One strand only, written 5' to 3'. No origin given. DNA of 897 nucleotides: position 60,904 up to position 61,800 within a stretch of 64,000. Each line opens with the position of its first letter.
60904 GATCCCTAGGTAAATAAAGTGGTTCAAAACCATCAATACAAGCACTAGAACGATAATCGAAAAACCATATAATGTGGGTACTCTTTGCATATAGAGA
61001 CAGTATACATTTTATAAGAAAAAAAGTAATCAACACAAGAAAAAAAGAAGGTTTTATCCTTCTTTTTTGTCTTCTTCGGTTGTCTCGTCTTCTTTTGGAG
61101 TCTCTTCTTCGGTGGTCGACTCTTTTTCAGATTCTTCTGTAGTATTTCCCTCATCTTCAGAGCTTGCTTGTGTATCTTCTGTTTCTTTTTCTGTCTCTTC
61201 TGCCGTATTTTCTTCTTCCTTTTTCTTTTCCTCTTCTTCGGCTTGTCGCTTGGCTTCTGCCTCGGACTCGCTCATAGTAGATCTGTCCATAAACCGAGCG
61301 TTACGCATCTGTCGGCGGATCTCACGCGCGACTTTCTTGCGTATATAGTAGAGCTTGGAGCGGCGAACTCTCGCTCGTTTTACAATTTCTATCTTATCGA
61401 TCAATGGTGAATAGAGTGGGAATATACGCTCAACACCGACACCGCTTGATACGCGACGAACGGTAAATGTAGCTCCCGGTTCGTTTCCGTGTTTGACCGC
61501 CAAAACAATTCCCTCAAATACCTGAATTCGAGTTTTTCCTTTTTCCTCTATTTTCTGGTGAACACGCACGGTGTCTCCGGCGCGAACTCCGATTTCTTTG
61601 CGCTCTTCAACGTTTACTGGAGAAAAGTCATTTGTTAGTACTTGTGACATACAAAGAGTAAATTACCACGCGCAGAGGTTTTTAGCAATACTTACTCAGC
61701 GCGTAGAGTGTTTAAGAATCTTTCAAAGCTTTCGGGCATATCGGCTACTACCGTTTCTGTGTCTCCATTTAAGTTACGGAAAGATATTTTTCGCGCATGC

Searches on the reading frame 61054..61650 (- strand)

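Call 26: search_protein_families(library=pfam, proteins=[window:61054-61650:-], max_evalue=0.0001)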
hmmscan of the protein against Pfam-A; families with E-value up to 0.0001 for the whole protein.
window:61054-61650:- (198 aa): 1 family
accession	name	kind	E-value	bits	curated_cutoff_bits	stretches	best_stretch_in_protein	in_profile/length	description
PF01245.26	Ribosomal_L19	-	4e-34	117.4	22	1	21-112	17-107/111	Ribosomal protein L19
